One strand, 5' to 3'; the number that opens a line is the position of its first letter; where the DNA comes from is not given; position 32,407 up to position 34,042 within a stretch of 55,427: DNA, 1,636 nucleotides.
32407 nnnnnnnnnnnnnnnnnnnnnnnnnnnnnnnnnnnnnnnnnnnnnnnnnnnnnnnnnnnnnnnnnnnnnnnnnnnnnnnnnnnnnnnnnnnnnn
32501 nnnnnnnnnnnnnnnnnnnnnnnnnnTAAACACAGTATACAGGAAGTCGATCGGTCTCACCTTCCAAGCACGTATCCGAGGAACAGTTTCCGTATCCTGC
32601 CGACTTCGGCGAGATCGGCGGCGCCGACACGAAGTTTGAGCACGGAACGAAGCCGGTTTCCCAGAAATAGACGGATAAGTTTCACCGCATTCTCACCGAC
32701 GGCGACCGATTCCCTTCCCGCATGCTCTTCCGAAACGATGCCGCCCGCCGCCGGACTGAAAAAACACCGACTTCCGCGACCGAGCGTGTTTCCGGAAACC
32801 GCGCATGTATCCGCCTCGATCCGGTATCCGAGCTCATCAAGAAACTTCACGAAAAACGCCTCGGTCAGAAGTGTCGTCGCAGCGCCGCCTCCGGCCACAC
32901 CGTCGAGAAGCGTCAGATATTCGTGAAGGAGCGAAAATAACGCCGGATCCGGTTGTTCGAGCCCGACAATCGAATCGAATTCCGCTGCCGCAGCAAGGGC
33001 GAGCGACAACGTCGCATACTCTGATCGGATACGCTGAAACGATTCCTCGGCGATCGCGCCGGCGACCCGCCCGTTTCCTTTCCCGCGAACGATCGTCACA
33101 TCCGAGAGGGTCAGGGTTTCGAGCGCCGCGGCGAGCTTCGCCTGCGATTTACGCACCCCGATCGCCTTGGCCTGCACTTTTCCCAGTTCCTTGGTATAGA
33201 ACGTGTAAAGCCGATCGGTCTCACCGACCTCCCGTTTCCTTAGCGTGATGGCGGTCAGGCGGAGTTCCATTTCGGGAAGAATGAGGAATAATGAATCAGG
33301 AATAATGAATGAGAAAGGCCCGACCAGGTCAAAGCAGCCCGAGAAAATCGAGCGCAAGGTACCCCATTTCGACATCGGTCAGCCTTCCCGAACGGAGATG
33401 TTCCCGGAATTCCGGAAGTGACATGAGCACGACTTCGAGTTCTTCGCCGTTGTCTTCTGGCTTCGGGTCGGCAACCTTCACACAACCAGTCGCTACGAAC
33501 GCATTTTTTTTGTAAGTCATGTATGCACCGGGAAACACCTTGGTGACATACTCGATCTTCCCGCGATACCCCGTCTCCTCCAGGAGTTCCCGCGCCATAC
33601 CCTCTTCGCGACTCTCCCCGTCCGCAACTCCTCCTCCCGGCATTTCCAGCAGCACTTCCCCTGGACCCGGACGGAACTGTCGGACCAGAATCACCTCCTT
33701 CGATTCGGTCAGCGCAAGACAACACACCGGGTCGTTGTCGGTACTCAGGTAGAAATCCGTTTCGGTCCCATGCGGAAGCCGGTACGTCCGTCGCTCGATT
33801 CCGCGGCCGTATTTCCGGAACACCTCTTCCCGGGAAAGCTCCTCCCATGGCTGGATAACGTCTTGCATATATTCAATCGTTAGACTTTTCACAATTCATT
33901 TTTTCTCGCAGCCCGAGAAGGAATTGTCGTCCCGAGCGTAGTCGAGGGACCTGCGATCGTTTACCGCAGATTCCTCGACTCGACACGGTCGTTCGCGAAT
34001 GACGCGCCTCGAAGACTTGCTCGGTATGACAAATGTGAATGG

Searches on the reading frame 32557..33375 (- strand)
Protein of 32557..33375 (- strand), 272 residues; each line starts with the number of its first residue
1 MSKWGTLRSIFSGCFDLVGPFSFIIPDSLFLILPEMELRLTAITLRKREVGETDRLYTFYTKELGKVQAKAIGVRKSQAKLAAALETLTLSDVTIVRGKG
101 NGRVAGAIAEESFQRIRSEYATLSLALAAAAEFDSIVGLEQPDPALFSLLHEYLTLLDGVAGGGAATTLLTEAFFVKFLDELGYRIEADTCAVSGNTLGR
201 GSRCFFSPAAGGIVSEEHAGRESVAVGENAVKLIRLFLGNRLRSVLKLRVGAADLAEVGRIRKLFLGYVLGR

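Call 102: search_protein_families(library=pfam, proteins=[window:32557-33375:-], max_evalue=0.00001)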
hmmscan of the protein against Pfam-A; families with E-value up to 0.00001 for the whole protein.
window:32557-33375:- (272 aa): 2 families
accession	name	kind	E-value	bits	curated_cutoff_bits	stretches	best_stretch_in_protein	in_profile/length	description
PF02565.21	RecO_C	-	5.1e-15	56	22.1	1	118-272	2-151/157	Recombination protein O C terminal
PF11967.14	RecO_N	-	2.3e-13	50.4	27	1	36-105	1-72/80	Recombination protein O N terminal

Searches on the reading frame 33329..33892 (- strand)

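Call 102: search_protein_families(library=pfam, proteins=[window:33329-33892:-], max_evalue=0.00001)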
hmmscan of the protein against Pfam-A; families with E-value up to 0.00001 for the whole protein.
window:33329-33892:- (187 aa): 1 family
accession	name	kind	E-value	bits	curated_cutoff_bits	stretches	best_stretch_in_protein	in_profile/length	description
PF00293.34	NUDIX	-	1.1e-15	58.2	21.1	1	56-162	6-118/134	NUDIX domain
